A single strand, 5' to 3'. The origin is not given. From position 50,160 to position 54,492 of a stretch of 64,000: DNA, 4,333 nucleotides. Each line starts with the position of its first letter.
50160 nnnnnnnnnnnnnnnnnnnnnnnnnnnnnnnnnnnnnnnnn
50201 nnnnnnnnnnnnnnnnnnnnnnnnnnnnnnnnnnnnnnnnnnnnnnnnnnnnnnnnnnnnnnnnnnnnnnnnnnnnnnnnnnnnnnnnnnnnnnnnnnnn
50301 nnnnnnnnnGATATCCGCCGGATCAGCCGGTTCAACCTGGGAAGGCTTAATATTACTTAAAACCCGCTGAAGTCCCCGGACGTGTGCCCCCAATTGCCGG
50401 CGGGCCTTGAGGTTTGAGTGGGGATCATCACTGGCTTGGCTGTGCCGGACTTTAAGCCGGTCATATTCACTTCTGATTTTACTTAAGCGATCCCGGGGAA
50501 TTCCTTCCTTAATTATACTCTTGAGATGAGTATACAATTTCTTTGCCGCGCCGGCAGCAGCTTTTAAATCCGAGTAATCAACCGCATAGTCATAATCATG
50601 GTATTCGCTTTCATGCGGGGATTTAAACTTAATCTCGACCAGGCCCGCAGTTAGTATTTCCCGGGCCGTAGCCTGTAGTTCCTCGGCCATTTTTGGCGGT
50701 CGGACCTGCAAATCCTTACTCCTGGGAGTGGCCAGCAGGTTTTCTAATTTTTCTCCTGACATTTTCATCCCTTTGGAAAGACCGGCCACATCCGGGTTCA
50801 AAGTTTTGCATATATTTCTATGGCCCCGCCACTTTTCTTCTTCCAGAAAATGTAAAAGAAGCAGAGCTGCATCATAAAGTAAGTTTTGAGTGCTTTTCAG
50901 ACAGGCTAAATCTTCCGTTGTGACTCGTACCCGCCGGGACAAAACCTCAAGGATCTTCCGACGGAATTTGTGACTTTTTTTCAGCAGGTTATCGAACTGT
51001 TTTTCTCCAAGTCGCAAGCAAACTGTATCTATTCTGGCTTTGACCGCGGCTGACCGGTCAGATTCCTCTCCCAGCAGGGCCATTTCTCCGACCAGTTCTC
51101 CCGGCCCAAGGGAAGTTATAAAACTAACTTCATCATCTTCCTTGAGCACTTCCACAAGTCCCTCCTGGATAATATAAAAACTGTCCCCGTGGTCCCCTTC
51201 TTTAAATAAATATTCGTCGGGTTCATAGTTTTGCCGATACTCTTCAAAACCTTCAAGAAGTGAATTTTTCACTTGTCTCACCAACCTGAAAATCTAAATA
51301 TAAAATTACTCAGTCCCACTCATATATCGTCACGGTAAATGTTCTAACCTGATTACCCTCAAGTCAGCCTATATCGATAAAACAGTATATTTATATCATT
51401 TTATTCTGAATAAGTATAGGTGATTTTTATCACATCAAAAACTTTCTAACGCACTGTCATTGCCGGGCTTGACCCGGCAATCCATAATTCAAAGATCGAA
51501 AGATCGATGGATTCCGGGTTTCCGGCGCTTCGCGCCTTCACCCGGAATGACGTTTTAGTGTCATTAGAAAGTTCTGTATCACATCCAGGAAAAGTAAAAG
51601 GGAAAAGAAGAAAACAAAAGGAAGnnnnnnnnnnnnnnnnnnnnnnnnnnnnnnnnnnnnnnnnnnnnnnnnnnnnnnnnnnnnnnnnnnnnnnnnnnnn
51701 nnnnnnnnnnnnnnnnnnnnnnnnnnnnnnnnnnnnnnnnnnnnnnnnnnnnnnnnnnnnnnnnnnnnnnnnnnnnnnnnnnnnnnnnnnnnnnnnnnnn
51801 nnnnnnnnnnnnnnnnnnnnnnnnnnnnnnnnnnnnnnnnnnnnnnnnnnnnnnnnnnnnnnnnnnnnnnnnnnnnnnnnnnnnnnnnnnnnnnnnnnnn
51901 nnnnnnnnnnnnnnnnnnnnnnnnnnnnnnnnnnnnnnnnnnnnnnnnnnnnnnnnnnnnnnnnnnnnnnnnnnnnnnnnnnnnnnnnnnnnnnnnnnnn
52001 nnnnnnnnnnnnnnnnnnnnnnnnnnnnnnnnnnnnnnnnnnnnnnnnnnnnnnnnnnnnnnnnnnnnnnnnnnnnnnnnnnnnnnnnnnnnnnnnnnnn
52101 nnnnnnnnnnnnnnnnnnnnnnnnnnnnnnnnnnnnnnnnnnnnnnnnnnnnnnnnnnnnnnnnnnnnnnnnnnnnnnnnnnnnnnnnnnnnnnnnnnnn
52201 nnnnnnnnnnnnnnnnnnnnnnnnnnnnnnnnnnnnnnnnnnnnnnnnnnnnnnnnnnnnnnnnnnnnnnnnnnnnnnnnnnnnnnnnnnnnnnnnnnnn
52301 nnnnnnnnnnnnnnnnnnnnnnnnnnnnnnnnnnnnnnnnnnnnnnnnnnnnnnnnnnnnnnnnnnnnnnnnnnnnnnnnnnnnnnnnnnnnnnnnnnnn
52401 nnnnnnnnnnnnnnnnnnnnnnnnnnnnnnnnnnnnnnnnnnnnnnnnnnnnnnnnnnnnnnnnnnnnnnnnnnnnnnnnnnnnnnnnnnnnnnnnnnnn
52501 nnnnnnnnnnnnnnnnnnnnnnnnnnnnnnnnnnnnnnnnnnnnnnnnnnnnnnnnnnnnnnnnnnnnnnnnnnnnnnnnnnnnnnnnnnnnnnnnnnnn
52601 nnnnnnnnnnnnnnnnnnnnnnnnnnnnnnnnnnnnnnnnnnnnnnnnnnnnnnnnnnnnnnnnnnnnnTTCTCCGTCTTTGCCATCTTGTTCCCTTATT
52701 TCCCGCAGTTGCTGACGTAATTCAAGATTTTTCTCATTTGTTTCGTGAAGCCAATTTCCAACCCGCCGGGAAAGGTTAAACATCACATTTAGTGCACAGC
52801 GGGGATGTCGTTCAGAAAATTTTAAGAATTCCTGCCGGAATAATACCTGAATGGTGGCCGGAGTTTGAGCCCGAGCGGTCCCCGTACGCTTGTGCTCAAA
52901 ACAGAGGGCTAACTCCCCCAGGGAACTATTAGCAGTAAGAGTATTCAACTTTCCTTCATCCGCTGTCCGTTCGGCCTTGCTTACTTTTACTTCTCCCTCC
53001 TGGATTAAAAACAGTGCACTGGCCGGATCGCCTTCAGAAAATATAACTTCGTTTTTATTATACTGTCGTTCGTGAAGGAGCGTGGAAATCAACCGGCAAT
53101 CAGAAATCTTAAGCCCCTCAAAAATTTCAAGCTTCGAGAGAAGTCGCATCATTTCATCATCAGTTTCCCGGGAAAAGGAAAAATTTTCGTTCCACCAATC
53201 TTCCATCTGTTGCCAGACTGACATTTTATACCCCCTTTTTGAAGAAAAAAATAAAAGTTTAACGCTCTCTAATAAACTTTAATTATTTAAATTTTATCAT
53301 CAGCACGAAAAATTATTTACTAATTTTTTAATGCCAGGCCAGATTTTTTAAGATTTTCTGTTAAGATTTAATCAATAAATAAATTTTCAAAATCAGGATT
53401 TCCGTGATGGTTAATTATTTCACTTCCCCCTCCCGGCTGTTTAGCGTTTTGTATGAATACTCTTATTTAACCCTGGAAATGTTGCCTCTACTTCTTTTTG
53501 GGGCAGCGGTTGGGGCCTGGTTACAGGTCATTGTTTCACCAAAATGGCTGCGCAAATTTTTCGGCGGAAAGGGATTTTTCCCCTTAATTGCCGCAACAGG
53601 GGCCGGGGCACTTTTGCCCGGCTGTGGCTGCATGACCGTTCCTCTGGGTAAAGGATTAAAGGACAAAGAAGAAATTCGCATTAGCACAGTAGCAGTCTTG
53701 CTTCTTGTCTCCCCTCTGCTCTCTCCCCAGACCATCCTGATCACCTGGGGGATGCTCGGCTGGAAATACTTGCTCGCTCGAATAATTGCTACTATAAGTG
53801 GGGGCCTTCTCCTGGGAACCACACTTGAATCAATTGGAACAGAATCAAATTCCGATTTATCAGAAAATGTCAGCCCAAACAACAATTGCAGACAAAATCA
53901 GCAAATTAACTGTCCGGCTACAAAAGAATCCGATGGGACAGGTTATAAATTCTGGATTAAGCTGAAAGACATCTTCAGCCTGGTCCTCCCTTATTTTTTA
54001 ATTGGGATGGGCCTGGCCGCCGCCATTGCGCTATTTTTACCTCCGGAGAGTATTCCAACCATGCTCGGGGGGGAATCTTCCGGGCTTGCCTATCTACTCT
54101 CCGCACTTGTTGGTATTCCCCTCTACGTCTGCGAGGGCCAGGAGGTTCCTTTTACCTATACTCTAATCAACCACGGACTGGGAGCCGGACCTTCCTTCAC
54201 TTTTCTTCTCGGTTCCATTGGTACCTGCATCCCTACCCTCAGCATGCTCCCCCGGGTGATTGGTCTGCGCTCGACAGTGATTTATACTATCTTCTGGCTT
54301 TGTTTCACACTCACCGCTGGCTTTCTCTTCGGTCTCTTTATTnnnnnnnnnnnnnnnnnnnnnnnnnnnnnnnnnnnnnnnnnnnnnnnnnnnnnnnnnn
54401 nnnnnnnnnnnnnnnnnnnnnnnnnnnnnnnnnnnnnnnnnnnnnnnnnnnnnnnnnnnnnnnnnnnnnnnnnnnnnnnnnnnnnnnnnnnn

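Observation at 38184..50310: Three-gene plus-strand operon: FecR-domain repeat protein, mini beta-barrel OMP and 2353-aa PQQ-propeller/beta-helix/FN3 surface protein, followed by a second OMP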

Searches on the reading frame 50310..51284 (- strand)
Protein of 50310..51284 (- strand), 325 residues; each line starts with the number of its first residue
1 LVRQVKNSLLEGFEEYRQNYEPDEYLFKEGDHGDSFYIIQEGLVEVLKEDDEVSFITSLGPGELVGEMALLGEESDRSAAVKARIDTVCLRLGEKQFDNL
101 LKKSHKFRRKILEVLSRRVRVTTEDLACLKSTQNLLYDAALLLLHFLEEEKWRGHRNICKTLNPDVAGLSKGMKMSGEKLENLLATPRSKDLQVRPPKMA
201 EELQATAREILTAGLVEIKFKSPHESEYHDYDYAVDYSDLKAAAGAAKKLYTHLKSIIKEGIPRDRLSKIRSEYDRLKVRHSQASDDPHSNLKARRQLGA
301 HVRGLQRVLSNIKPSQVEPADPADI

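Call 19: search_protein_families(library=pfam, proteins=[window:50310-51284:-], max_evalue=0.001)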
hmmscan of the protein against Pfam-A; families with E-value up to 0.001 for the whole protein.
window:50310-51284:- (325 aa): 1 family
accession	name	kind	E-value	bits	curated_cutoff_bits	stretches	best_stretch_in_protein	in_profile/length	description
PF00027.35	cNMP_binding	-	3.8e-23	81.7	27.5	1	18-103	2-88/89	Cyclic nucleotide-binding domain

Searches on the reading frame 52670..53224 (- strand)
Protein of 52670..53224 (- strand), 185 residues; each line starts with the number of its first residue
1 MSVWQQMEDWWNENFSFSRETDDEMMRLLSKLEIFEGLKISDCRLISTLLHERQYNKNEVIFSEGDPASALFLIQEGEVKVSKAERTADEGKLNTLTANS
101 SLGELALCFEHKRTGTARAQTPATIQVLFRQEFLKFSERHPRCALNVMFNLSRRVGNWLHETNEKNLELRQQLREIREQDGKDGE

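Call 19: search_protein_families(library=pfam, proteins=[window:52670-53224:-], max_evalue=0.001)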
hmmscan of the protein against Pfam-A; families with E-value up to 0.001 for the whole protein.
window:52670-53224:- (185 aa): 1 family
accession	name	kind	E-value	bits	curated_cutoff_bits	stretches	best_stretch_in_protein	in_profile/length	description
PF00027.35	cNMP_binding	-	8.6e-19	67.8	27.5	1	52-140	1-89/89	Cyclic nucleotide-binding domain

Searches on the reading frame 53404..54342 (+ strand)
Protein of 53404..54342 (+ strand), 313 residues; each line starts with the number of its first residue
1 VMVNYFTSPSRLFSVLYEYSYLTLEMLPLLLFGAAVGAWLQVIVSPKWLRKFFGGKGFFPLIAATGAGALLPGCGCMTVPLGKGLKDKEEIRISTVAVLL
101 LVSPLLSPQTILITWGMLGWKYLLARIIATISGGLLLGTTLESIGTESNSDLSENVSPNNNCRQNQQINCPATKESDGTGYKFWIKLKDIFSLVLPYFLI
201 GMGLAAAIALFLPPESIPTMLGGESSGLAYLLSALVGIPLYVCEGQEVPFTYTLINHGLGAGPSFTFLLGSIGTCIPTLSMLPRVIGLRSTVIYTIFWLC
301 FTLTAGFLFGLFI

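Call 19: search_protein_families(library=pfam, proteins=[window:53404-54342:+], max_evalue=0.001)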
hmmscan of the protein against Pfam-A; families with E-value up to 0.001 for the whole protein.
window:53404-54342:+ (313 aa): 1 family
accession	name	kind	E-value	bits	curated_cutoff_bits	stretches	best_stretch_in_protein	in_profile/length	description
PF03773.19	ArsP_1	-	2.3e-36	125.9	32.3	1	20-310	10-293/294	Predicted permease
